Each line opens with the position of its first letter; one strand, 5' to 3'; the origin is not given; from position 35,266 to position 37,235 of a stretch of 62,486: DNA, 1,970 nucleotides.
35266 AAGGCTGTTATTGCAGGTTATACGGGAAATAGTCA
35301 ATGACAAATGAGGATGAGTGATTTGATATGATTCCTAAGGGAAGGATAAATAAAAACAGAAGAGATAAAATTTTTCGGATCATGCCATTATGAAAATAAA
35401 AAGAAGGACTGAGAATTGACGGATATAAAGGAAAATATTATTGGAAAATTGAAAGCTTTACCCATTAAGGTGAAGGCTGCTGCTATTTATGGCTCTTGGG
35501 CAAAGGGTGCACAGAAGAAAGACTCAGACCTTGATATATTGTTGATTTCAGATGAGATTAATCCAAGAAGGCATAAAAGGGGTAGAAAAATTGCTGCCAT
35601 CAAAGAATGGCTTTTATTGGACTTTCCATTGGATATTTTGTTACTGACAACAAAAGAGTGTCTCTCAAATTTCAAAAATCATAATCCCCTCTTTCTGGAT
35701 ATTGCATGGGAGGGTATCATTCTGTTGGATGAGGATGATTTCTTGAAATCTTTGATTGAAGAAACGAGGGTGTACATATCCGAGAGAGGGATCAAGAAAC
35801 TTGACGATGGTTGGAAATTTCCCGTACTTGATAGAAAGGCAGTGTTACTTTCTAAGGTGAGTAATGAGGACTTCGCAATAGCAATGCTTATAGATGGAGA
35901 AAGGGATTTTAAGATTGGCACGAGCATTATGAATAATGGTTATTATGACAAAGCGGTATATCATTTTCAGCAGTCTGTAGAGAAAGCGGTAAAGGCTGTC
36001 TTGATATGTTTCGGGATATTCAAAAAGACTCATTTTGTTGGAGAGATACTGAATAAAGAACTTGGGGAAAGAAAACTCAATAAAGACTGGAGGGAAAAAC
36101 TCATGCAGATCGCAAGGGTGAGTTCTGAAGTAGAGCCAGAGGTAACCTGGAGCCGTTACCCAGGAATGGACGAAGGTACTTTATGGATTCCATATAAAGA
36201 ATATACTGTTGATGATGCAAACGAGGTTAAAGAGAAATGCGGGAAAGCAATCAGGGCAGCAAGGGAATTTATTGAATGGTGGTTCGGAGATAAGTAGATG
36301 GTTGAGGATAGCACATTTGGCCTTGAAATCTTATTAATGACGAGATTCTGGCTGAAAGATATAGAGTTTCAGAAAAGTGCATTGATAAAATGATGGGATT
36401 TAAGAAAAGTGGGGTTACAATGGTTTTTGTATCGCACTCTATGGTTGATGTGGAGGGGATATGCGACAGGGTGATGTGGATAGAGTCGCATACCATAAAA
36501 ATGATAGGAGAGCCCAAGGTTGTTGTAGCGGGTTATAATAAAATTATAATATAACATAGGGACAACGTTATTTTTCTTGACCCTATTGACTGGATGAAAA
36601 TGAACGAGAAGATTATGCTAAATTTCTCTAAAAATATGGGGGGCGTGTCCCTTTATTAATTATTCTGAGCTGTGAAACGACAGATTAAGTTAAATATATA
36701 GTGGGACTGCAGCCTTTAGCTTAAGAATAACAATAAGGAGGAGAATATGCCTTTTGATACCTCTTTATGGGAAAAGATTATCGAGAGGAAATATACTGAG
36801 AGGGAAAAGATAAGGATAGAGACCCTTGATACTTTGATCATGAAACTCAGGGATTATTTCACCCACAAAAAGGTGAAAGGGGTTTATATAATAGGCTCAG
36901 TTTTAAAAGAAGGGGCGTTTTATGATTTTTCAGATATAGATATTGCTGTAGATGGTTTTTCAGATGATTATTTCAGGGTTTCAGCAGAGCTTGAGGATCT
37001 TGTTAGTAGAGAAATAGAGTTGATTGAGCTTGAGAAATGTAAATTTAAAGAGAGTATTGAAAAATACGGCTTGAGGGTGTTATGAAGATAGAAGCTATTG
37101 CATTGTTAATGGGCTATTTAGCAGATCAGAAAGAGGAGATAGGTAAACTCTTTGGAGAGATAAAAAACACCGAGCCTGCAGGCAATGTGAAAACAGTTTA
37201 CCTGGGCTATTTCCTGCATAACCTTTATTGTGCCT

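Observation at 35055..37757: Three copies of the wzt 3' end separated by MNT/HEPN cassettes: insertions that regenerate the gene end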

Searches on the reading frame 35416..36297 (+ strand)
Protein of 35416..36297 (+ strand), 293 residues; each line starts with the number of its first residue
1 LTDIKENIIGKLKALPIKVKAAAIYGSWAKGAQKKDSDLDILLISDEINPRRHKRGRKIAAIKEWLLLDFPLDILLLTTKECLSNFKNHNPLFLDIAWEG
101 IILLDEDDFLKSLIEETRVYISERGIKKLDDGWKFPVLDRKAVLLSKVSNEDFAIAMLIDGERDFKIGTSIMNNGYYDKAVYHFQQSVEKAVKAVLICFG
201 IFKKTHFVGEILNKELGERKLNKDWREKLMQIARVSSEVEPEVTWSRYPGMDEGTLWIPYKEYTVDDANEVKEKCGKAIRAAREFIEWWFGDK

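Call 7: search_protein_families(library=pfam, proteins=[window:35416-36297:+], max_evalue=0.01)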
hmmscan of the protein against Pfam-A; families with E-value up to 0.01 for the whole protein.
window:35416-36297:+ (293 aa): 3 families
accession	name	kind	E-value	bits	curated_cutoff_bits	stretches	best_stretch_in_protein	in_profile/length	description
PF05168.19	HEPN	-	9.3e-17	61.7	22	1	161-288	8-113/117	HEPN domain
PF01909.29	NTP_transf_2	-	1.7e-08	35.2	21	1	8-80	4-77/93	Nucleotidyltransferase domain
PF18765.7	Polbeta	-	2.4e-07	31.3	26.9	1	7-78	2-70/93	Polymerase beta, Nucleotidyltransferase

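Call 15: find_encoding_contigs(protein=window:35416-36297:+, flank=10000, max_places=10)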
Protein window:35416-36297:+ (293 aa): 1 contig read that carries it; 1 place shown.
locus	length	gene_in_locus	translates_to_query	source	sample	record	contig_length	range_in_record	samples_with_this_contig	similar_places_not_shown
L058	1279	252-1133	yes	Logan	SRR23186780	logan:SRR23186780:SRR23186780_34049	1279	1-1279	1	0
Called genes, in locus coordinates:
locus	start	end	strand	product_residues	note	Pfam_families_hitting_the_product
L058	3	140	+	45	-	?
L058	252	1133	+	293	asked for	PF01909:NTP_transf_2, PF18765:Polbeta (weak), PF05168:HEPN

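Call 25: find_related_loci(query=window:35416-36294:+, collection=genome_contigs, flank=6000)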
Query window:35416-36294:+ (293 aa) in genome_contigs; peptide patterns used: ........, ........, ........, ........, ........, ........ (x = any residue, [..] = any of these).
50 stretches matched a pattern, but none encodes a relative of the query by tblastn (E <= 1e-3).

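Call 39: find_homologous_proteins(query=window:35416-36294:+, max_evalue=1e-10)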
Query window:35416-36294:+ (293 aa): 505 proteins with E <= 1e-10 among 1407 candidates; the best 120 are listed.
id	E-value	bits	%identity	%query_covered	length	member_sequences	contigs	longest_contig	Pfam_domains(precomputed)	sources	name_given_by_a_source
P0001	2.0e-193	659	100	100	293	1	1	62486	PF18765.8,PF05168.20,PF01909.30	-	-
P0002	1.5e-157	541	79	100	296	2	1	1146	PF18765.8,PF05168.20,PF01909.30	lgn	-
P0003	7.2e-152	523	78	100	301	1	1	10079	PF05168.20,PF01909.30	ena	-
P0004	1.7e-148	512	76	99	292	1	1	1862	PF18765.8,PF05168.20,PF01909.30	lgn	-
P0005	3.3e-146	504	75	100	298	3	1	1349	PF18765.8,PF05168.20,PF01909.30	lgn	-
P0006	7.7e-146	503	76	98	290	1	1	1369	PF18765.8,PF05168.20,PF01909.30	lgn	-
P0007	2.4e-145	501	76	98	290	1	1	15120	PF18765.8,PF05168.20,PF01909.30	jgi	jgi:HEPN domain-containing protein/predicted nucleotidyltransferase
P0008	2.5e-145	501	76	98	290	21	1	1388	PF18765.8,PF05168.20,PF01909.30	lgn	-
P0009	3.7e-145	501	76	98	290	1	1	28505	PF18765.8,PF05168.20,PF01909.30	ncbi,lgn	-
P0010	1.0e-144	499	75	98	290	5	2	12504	PF18765.8,PF05168.20,PF01909.30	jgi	jgi:HEPN domain-containing protein/predicted nucleotidyltransferase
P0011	3.4e-144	498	74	98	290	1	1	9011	PF18765.8,PF05168.20,PF01909.30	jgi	jgi:HEPN domain-containing protein/predicted nucleotidyltransferase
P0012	6.9e-144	497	74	98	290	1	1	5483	PF18765.8,PF05168.20,PF01909.30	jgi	jgi:HEPN domain-containing protein/predicted nucleotidyltransferase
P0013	1.8e-143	495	75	98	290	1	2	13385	PF18765.8,PF05168.20,PF01909.30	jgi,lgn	-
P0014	2.3e-143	495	75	98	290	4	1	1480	PF18765.8,PF05168.20,PF01909.30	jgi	jgi:HEPN domain-containing protein/predicted nucleotidyltransferase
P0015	5.0e-143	494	74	98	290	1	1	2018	PF18765.8,PF05168.20,PF01909.30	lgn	-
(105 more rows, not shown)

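Call 40: find_encoding_contigs(protein=P0003, flank=6000, max_places=3)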
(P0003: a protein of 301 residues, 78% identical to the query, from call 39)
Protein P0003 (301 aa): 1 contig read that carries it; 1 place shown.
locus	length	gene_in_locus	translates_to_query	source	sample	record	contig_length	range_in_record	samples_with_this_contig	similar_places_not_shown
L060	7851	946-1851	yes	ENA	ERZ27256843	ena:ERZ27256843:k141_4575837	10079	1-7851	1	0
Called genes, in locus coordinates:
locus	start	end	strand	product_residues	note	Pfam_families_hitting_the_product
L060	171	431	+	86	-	-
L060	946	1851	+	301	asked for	PF01909:NTP_transf_2 (weak), PF05168:HEPN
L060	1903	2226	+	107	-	-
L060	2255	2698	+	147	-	PF01909:NTP_transf_2 (weak), PF18765:Polbeta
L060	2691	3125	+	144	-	PF01934:HepT-like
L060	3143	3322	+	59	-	-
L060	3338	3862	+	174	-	PF01909:NTP_transf_2, PF18765:Polbeta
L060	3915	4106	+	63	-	-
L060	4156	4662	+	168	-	PF01909:NTP_transf_2 (weak), PF18765:Polbeta (faint)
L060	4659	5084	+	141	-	PF05168:HEPN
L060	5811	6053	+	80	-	-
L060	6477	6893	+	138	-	-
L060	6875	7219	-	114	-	-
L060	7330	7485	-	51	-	-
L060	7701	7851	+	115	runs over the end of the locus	PF01909:NTP_transf_2, PF18765:Polbeta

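Call 41: find_encoding_contigs(protein=P0009, flank=6000, max_places=3)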
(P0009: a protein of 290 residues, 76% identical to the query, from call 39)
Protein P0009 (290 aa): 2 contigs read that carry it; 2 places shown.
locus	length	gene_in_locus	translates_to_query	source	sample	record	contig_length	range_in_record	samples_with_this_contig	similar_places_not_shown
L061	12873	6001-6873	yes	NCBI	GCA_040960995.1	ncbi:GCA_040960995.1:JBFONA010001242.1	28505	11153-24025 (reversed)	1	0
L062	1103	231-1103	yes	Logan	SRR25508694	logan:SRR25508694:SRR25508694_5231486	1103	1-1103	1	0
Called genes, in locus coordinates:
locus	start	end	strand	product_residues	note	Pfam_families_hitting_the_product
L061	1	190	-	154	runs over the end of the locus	-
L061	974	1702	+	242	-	PF02616:SMC_ScpA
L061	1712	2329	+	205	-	PF02698:DUF218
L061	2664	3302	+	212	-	PF01047:MarR (faint), PF12802:MarR_2 (weak), PF13412:HTH_24, PF22674:C2185-like_N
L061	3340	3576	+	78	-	-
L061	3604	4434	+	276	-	PF01061:ABC2_membrane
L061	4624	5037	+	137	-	PF00005:ABC_tran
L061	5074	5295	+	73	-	PF03683:UPF0175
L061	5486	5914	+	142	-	PF03720:UDPG_MGDP_dh_C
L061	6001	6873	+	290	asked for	PF01909:NTP_transf_2, PF18765:Polbeta, PF05168:HEPN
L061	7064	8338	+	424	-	PF13173:AAA_14, PF13401:AAA_22 (faint), PF13635:DUF4143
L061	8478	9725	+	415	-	PF00005:ABC_tran, PF13304:AAA_21 (faint), PF14524:Wzt_C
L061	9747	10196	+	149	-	PF14063:DUF4254 (faint)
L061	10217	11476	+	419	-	PF08421:Methyltransf_13, PF13489:Methyltransf_23, PF08484:Methyltransf_14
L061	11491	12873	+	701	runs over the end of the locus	-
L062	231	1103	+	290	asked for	PF01909:NTP_transf_2, PF18765:Polbeta, PF05168:HEPN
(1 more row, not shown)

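Call 42: find_encoding_contigs(protein=P0007, flank=6000, max_places=3)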
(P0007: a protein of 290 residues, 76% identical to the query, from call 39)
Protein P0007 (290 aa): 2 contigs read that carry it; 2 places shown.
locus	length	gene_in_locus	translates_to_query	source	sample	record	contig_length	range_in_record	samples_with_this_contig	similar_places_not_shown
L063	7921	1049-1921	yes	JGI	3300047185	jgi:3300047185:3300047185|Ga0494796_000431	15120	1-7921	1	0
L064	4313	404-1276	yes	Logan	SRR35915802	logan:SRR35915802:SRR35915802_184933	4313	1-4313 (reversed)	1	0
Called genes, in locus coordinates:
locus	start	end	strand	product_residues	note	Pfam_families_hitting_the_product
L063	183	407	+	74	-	PF18480:DUF5615 (weak)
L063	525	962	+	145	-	PF03720:UDPG_MGDP_dh_C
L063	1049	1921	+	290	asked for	PF01909:NTP_transf_2, PF18765:Polbeta, PF05168:HEPN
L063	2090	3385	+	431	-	PF13173:AAA_14, PF13401:AAA_22 (faint), PF13635:DUF4143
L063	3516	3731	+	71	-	-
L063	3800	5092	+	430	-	PF01943:Polysacc_synt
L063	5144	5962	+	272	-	PF05148:Methyltransf_8, PF01209:Ubie_methyltran, PF05219:DREV (weak), PF13489:Methyltransf_23, PF13847:Methyltransf_31, PF08241:Methyltransf_11, PF08242:Methyltransf_12, PF13649:Methyltransf_25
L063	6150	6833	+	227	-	PF03848:TehB, PF13489:Methyltransf_23 (weak), PF13847:Methyltransf_31 (weak), PF08241:Methyltransf_11, PF13649:Methyltransf_25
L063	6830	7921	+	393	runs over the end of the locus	PF13439:Glyco_transf_4, PF13579:Glyco_trans_4_4, PF20706:GT4-conflict (faint), PF00534:Glycos_transf_1, PF13692:Glyco_trans_1_4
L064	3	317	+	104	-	?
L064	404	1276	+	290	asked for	PF01909:NTP_transf_2, PF18765:Polbeta, PF05168:HEPN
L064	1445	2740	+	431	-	PF13173:AAA_14, PF13401:AAA_22 (faint), PF13635:DUF4143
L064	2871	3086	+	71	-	-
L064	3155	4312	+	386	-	?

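Call 50: find_related_loci(query=A5, collection=genome_contigs, flank=7000)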
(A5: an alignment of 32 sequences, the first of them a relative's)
Query A5 (293 aa) in genome_contigs; peptide patterns used: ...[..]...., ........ (x = any residue, [..] = any of these).
70 stretches matched a pattern; 36 encode a relative of the query (tblastn E <= 1e-3); 36 distinct loci.
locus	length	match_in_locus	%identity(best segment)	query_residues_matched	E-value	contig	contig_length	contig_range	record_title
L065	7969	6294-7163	74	1-290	1e-148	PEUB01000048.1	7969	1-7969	MAG: Nitrospirae bacterium CG02_land_8_20_14_3_00_41_53 CG02_land_8_20_14_3.00_150_scaffold_5904_c, whole genome shotgun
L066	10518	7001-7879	72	1-293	7e-147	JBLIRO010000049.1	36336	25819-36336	MAG: bacterium isolate MG1_202111_bin_529 MG1_202111_bin_529_scaffold_49, whole genome shotgun sequence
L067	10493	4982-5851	71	1-290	1e-142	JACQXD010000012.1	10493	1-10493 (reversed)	MAG: Nitrospirae bacterium isolate NC_groundwater_1506_Pr4_B-0.1um_42_4 SR1-18-B1_scaffold_100155, whole genome shotgun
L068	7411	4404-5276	66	1-291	1e-133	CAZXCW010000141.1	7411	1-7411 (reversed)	MAG TPA_asm: uncultured Nitrospiraceae bacterium isolate SRP323688_co1_259 genome assembly, contig: NODE_14287_length_74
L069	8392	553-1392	68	11-290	9e-132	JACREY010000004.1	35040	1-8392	MAG: Ignavibacteriae bacterium isolate NC_groundwater_1711_Pr3_B-0.1um_37_88 SR-2_scaffold_141_299994, whole genome shot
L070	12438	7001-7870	65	1-290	1e-124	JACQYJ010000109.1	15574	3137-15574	MAG: Deltaproteobacteria bacterium isolate NC_groundwater_1538_Pr4_S-0.65um_48_7 SR1-18-Sp65_coassembly_scaffold_261295,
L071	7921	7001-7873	61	3-293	5e-123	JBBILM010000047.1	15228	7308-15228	MAG: Nitrospirota bacterium isolate EPF170215_bin_209 NODE_3223_length_15228_cov_9.645884, whole genome shotgun sequence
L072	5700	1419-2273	61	6-290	6e-119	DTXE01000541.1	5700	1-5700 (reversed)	MAG TPA_asm: Syntrophaceae bacterium isolate UWMA-0184 k99_90794, whole genome shotgun sequence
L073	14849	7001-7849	60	11-293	4e-118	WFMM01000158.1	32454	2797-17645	MAG: Nitrospirae bacterium isolate S009_28 k151_85957, whole genome shotgun sequence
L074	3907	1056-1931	61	1-292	1e-118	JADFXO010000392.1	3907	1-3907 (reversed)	MAG: Nitrospirae bacterium isolate nDJH14bin7 nDJH14_bin7_NODE_392_length_3907_cov_1.803439, whole genome shotgun sequen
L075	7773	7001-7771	65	1-257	1e-112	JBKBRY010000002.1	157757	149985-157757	MAG: Leptonema sp. (in: bacteria) isolate 21I_052.bin.30 NODE_2_length_157757_cov_12.800875, whole genome shotgun sequen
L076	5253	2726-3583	56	8-293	2e-111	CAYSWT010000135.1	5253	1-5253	MAG TPA_asm: uncultured Atribacterota bacterium isolate SRP098346_co1_219 genome assembly, contig: NODE_23525_length_525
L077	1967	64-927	57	2-290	5e-116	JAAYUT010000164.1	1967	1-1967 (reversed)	MAG: Candidatus Atribacter fermentans isolate AS27yjCOA_181 34545_AS27, whole genome shotgun sequence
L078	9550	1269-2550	55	8-293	4e-107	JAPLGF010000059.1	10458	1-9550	MAG: Candidatus Atribacteria bacterium isolate LacPavin_0920_SED3_MAG_48_8 LacPavin_0920_SED3_scaffold_1320673, whole ge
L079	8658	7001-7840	56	11-290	1e-106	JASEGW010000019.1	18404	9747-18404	MAG: bacterium isolate Yes70-06 NODE_19_length_18404_cov_13.158537, whole genome shotgun sequence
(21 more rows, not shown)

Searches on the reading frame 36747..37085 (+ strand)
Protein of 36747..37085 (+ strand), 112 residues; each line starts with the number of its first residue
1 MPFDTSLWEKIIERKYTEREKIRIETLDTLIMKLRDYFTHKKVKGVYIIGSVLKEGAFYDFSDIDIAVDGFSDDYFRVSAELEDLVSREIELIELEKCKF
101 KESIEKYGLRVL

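Call 7: search_protein_families(library=pfam, proteins=[window:36747-37085:+], max_evalue=0.01)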
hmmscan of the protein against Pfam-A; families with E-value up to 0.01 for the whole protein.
window:36747-37085:+ (112 aa): 2 families
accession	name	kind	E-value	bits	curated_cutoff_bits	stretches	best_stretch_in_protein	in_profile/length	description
PF18765.7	Polbeta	-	2.6e-09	37.6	26.9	1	33-106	2-82/93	Polymerase beta, Nucleotidyltransferase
PF01909.29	NTP_transf_2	-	9.9e-05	23.1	21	1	31-107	1-89/93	Nucleotidyltransferase domain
